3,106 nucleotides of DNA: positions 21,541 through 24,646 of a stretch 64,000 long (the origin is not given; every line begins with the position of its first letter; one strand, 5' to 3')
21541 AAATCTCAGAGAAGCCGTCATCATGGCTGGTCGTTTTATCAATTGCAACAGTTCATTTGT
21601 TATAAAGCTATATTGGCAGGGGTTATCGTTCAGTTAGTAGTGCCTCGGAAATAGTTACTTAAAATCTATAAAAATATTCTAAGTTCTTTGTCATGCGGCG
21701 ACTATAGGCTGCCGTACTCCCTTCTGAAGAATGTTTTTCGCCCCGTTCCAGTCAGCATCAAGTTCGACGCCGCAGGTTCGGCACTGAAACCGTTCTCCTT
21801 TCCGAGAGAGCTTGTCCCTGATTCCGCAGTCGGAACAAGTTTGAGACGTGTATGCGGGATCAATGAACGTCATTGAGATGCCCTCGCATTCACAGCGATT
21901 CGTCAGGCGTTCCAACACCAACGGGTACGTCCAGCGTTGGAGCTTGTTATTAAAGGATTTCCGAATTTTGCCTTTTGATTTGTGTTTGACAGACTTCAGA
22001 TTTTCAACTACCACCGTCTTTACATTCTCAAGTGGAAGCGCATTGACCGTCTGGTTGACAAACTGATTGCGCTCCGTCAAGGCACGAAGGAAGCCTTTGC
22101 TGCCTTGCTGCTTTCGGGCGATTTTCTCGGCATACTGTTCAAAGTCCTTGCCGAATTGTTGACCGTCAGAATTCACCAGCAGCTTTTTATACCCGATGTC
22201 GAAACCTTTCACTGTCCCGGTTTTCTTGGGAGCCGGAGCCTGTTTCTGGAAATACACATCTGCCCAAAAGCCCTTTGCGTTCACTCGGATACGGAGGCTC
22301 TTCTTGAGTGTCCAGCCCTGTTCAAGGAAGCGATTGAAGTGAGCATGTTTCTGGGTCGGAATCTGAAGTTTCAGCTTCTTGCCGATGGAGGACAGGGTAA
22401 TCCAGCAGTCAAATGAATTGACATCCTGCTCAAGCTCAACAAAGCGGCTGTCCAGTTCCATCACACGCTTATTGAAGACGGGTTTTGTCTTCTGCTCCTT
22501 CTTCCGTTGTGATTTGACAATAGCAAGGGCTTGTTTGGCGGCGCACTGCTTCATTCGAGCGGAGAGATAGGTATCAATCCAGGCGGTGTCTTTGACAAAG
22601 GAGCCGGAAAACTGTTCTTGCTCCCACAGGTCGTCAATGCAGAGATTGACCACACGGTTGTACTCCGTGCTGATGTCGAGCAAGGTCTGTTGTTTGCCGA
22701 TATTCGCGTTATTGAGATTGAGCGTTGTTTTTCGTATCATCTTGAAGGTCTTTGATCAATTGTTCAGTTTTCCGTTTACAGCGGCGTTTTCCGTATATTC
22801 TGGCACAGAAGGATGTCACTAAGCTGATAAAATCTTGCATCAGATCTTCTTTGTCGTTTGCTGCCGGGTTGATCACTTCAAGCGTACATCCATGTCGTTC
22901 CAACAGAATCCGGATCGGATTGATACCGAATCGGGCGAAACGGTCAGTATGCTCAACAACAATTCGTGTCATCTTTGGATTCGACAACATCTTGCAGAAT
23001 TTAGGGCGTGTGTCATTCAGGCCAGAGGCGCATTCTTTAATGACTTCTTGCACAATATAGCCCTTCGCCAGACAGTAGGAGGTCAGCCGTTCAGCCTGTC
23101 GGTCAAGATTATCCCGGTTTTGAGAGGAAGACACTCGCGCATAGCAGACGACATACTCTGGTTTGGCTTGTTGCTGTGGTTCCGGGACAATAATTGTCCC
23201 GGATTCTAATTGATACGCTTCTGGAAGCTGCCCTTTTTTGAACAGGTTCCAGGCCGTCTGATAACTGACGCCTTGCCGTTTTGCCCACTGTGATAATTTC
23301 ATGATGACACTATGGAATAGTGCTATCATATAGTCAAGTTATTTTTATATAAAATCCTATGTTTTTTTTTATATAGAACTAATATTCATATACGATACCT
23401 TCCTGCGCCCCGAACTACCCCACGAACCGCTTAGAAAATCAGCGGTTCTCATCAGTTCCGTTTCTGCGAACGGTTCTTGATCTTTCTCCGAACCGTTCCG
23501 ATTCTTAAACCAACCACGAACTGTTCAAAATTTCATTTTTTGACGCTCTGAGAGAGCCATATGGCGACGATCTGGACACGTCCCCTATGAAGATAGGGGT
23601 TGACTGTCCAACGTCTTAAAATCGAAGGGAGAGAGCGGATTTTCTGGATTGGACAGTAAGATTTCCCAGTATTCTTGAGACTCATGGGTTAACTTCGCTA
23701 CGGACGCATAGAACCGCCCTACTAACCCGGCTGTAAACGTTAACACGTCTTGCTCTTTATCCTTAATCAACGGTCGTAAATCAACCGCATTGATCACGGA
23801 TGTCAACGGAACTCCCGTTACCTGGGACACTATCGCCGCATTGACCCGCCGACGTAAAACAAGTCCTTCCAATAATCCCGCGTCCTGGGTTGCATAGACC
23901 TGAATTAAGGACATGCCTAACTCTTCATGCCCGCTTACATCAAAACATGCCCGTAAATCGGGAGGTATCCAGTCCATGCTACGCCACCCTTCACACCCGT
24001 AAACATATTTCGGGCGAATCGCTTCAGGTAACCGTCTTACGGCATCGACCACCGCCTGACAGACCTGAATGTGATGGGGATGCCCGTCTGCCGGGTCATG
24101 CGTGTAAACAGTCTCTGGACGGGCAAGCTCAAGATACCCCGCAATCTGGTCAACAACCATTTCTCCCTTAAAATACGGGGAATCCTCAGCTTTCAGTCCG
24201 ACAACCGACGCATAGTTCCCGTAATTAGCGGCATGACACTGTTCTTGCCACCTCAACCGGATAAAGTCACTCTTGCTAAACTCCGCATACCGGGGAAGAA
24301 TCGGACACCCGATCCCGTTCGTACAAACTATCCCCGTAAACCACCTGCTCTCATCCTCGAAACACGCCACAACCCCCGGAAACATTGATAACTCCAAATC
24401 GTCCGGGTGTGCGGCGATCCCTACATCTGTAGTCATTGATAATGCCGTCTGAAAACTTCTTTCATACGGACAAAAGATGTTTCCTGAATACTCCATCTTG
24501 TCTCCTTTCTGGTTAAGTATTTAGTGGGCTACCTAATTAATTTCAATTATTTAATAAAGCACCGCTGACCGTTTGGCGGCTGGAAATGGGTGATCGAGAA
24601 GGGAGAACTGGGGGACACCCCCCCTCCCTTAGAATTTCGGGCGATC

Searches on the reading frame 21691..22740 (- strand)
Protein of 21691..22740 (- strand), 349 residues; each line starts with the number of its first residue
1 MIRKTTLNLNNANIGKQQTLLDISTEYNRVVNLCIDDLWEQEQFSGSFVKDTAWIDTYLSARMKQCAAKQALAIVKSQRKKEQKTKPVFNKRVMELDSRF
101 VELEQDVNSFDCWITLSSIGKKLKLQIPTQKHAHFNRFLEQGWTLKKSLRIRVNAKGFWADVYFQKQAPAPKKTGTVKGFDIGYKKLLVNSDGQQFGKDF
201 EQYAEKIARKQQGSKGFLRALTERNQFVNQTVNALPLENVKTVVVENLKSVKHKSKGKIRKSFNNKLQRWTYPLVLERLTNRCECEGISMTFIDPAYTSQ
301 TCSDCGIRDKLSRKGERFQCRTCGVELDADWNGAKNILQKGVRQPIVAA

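Call 52: search_protein_families(library=phrogs, proteins=[window:21691-22740:-], max_evalue=0.00001)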
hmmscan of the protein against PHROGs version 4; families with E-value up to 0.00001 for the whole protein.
window:21691-22740:- (349 aa): 4 families
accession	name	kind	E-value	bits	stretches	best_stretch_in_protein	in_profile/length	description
phrog_506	-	integration and excision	3.8e-34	119.5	1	27-344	35-367/403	transposase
phrog_12300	-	integration and excision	1.8e-25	90.7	1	156-340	40-240/286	transposase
phrog_17087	-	unknown function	1.5e-08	35.9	1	220-343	14-134/141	-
phrog_16792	-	unknown function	2.5e-08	35.4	1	199-343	21-159/180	-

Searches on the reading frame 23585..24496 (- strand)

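Call 52: search_protein_families(library=phrogs, proteins=[window:23585-24496:-], max_evalue=0.00001)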
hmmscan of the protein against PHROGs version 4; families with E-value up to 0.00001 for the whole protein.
window:23585-24496:- (303 aa): 1 family
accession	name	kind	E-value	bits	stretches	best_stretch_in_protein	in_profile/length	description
phrog_11796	-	unknown function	1.3e-07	32.9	1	22-158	2-133/217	-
